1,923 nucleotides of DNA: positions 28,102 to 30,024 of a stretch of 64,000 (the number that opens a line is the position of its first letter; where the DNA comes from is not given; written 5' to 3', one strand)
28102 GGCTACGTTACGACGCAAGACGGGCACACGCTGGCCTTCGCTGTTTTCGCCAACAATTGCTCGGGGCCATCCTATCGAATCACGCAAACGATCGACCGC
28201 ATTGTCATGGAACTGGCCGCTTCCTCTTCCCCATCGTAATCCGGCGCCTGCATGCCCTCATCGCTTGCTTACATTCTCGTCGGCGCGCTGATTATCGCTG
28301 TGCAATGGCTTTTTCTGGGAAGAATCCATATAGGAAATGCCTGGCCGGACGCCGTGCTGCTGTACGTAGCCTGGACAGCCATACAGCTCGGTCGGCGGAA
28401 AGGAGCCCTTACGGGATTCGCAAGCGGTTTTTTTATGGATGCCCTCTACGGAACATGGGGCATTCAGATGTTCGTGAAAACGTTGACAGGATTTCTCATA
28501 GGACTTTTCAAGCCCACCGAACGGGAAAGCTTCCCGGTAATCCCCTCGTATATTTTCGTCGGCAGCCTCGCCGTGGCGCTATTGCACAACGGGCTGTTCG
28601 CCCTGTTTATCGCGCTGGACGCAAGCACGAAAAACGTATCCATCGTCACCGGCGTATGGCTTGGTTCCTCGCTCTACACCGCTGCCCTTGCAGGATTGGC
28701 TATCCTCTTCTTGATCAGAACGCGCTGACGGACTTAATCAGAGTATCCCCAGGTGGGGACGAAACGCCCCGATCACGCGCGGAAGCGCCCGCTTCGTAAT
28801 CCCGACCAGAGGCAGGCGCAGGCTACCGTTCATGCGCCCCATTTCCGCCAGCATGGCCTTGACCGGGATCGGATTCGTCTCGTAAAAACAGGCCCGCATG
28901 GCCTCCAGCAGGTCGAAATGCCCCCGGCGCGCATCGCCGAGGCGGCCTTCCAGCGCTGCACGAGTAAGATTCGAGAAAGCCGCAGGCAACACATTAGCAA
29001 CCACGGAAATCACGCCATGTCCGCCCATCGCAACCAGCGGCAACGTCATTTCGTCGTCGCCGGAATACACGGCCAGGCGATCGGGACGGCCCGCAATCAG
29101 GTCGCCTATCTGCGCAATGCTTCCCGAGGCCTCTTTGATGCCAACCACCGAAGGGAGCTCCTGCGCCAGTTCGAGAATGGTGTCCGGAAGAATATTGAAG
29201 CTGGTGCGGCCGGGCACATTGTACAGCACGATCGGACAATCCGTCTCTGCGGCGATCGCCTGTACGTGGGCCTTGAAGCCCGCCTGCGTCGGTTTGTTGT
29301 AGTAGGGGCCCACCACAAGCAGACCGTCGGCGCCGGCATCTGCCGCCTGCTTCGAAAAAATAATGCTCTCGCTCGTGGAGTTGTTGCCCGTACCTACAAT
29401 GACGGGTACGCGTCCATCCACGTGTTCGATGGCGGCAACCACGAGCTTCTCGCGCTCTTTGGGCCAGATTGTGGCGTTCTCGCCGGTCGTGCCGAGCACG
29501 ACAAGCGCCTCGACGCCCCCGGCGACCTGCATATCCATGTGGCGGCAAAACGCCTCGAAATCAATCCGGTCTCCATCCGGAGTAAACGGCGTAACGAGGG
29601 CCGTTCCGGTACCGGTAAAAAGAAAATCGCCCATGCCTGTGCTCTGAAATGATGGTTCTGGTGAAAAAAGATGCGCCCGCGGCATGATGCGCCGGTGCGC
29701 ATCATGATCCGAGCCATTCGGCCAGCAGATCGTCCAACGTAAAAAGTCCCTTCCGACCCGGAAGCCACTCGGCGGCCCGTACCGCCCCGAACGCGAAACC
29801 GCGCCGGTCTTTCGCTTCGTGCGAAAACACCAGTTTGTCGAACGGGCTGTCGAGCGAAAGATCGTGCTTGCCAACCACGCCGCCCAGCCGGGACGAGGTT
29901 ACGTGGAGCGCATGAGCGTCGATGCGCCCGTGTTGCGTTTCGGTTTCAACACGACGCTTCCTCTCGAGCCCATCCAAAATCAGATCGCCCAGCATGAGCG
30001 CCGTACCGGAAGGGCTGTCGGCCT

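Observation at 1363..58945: Dispersed intergenic repeat: core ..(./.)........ at seven sites, with a 36-nt version at three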

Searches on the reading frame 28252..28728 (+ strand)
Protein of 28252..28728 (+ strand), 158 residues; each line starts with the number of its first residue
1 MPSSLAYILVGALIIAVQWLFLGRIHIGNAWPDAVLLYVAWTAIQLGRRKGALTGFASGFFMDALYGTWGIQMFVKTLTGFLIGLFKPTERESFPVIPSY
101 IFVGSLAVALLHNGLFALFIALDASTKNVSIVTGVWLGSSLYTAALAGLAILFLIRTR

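Call 11: search_protein_families(library=pfam, proteins=[window:28252-28728:+])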
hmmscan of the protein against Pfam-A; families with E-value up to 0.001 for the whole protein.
window:28252-28728:+ (158 aa): 2 families
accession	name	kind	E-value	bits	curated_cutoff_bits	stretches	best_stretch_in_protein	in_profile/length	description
PF04093.17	MreD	-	3.6e-06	27.6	24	1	8-115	14-116/158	rod shape-determining protein MreD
PF07155.17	ECF-ribofla_trS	-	2.7e-05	24.7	26.7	1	37-120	41-129/172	ECF-type riboflavin transporter, S component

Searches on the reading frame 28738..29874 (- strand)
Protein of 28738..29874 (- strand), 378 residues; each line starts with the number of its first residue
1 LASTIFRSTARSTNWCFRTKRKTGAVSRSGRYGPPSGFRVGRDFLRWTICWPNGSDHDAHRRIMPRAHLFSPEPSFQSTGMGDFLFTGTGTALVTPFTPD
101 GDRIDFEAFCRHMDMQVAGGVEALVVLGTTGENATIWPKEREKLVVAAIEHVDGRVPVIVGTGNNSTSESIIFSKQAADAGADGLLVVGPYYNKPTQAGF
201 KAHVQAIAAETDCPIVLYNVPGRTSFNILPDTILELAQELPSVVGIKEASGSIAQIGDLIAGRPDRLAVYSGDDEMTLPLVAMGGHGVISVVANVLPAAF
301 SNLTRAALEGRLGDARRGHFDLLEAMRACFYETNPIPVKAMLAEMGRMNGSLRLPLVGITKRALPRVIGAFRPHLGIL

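Call 11: search_protein_families(library=pfam, proteins=[window:28738-29874:-])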
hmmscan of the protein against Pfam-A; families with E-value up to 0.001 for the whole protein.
window:28738-29874:- (378 aa): 1 family
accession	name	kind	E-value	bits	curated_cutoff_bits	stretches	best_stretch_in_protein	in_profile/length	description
PF00701.28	DHDPS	-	1.9e-81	273.4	22.1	1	86-365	2-280/289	Dihydrodipicolinate synthetase family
